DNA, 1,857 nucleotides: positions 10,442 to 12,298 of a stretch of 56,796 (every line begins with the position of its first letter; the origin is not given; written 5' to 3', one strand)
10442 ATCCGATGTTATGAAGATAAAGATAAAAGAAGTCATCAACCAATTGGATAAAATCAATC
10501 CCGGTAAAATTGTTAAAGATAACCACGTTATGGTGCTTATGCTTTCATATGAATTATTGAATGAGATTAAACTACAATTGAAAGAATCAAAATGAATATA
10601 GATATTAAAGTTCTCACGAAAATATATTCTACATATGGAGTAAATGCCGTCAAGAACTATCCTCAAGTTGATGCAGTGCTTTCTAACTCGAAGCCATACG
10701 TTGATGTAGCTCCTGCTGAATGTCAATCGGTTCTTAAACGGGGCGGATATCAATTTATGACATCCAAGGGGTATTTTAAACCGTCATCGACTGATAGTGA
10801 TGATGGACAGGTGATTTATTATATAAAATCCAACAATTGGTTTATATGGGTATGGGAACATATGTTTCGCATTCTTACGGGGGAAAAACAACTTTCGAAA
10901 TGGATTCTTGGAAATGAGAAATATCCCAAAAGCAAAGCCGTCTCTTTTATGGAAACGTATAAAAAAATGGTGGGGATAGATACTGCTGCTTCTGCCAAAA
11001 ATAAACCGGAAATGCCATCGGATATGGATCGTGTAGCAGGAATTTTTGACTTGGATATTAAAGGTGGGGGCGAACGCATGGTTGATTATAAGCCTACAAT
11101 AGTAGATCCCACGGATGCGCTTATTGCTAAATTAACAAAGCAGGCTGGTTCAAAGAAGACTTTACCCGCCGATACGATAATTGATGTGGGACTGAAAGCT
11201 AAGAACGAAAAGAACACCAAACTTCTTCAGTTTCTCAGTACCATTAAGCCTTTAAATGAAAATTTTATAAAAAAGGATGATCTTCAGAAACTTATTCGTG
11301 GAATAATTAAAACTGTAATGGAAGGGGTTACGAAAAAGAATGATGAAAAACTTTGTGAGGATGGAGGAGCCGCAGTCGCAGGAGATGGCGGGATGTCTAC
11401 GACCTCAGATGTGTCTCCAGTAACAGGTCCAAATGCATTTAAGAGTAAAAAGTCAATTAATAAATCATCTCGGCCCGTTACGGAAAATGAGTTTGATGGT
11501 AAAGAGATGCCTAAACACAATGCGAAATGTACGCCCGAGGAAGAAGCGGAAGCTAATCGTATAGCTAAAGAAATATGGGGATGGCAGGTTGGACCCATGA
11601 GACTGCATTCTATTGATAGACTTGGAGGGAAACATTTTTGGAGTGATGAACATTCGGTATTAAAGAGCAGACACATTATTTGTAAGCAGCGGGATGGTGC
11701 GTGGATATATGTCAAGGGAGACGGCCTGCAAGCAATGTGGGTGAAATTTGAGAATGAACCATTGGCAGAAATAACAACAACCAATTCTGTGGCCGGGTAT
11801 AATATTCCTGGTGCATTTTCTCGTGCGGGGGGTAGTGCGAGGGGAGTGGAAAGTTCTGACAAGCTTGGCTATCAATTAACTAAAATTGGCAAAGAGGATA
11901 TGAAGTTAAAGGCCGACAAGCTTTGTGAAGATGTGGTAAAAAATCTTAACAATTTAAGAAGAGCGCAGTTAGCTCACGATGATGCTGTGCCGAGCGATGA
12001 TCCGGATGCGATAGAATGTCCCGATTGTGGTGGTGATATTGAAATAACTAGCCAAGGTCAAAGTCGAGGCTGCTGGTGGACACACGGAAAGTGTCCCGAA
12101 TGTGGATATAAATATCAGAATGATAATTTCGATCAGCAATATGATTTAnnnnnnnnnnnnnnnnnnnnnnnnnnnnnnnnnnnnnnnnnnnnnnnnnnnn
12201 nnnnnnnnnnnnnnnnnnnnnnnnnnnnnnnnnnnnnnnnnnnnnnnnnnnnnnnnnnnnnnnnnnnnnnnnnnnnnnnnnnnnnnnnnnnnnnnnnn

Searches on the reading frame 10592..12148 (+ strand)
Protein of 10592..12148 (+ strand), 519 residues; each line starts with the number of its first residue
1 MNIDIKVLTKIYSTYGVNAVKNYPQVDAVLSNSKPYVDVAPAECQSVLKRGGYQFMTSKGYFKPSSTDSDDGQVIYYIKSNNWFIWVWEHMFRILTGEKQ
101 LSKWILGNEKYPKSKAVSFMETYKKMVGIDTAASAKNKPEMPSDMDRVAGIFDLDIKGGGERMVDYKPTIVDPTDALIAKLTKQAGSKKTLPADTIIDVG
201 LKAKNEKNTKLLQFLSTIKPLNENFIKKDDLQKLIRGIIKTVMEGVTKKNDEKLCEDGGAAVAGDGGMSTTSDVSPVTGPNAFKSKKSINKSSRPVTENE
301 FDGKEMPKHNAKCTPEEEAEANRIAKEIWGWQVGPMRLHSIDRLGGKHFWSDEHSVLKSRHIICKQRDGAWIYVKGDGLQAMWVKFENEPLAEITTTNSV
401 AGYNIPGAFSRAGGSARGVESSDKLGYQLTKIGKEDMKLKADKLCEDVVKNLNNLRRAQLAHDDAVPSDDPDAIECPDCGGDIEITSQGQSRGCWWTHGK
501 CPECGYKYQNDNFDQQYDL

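Call 5: search_protein_families(library=pfam, proteins=[window:10592-12148:+], max_evalue=1)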
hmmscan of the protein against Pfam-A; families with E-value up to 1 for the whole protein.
window:10592-12148:+ (519 aa): 10 families
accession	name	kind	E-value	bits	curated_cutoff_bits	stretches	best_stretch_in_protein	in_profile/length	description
PF21344.3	Zn_ribbon_LysW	-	0.0077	16.3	27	1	474-489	22-37/46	Alpha-aminoadipate carrier protein LysW-like, globular domain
PF12773.13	DZR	-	0.02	15.5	27.3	1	471-510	10-36/45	Double zinc ribbon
PF01485.27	IBR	-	0.052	14.1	24.3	1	461-508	7-51/65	IBR domain, a half RING-finger domain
PF23455.1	DUF7129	-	0.063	13.5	30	0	473-483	27-37/45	Domain of unknown function (DUF7129)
PF19108.5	DUF5795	-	0.088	13.3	27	1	470-508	34-71/74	Family of unknown function (DUF5795)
PF07754.17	HVO_2753_ZBP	-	0.35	11.2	33.2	1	474-505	17-46/46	Small zinc finger protein HVO_2753-like, Zn-binding pocket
PF24460.1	DUF7575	-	0.37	10.6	28.5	0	472-483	2-13/28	Domain of unknown function (DUF7575)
PF09723.15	Zn_ribbon_8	-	0.44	11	34.4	0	468-482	22-36/41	Zinc ribbon domain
PF01396.24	Zn_ribbon_Top1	-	0.44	10.8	32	0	474-483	2-11/39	Topoisomerase DNA binding C4 zinc finger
PF24441.1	DUF7560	-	0.49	10.6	27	0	475-514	7-43/44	Family of unknown function (DUF7560)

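Call 15: search_protein_families(library=phrogs, proteins=[window:10592-12148:+], max_evalue=0.001)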
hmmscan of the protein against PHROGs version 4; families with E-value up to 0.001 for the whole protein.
window:10592-12148:+ (519 aa): 0 families
